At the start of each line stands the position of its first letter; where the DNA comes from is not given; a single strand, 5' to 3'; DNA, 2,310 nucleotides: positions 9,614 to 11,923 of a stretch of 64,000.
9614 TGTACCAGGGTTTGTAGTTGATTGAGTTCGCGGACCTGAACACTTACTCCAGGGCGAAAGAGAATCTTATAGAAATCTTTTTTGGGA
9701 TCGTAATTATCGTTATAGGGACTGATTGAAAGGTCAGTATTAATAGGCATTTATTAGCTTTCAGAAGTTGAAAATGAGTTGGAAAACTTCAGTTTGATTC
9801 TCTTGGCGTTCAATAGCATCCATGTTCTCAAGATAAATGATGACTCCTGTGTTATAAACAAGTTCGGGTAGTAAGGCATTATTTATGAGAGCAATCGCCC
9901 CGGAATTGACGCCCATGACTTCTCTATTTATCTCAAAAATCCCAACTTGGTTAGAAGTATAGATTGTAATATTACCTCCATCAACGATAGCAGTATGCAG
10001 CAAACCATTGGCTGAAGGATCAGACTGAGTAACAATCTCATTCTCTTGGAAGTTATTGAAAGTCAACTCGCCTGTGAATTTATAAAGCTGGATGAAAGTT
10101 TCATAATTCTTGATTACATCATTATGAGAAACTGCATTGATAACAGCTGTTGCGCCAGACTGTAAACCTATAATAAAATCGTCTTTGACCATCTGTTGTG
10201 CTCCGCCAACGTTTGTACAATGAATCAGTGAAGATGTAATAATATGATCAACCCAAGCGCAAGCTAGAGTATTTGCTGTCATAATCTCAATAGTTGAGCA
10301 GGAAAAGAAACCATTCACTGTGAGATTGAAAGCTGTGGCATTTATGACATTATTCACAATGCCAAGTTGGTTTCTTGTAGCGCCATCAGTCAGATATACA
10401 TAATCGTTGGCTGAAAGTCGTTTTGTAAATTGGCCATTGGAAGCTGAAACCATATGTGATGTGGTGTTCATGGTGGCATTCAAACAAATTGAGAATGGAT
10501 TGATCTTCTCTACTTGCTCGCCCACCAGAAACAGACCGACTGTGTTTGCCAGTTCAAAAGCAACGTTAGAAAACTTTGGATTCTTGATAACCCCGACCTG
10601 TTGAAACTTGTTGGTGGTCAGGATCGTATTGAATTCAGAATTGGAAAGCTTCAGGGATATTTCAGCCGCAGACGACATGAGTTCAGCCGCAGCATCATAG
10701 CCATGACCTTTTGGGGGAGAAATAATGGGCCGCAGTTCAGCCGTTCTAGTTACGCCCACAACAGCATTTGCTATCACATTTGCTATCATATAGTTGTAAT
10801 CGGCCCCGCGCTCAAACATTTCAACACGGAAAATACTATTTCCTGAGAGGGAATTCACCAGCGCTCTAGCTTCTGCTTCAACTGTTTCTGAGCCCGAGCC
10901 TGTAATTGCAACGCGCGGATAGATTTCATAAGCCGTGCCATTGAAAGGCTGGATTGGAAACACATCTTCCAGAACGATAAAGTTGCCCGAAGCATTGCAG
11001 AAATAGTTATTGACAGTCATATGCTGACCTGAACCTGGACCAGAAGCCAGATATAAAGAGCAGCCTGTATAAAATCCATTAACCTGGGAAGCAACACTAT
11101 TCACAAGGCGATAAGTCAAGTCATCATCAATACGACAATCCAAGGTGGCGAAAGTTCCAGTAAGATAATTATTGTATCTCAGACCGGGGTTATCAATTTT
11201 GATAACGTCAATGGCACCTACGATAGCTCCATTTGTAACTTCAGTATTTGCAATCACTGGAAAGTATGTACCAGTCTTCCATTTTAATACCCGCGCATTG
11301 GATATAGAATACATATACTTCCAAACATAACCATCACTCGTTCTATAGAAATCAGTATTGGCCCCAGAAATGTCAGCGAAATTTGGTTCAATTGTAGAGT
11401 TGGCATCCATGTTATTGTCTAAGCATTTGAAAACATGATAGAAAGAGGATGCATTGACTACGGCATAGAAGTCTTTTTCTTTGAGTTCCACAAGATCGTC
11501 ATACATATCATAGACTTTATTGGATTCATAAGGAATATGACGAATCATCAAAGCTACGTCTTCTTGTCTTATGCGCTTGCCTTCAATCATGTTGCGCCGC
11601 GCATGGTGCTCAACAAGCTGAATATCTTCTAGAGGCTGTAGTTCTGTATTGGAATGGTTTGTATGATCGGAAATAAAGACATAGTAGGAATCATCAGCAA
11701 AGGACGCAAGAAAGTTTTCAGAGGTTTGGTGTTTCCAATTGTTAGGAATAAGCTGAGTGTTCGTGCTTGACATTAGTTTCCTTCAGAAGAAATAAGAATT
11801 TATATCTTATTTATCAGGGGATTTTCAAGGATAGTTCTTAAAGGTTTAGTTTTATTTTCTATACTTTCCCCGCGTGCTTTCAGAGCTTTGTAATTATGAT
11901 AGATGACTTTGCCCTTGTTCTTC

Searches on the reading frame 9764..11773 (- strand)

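Call 26: search_protein_families(library=phrogs, proteins=[window:9764-11773:-], max_evalue=0.00001)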
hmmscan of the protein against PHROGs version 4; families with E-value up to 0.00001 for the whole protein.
window:9764-11773:- (670 aa): 2 families
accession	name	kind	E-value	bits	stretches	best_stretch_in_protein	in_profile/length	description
phrog_438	-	tail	1.6e-75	256.1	2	8-407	4-331/478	baseplate wedge subunit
phrog_977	-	tail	5.3e-07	30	0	637-670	300-333/333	baseplate wedge subunit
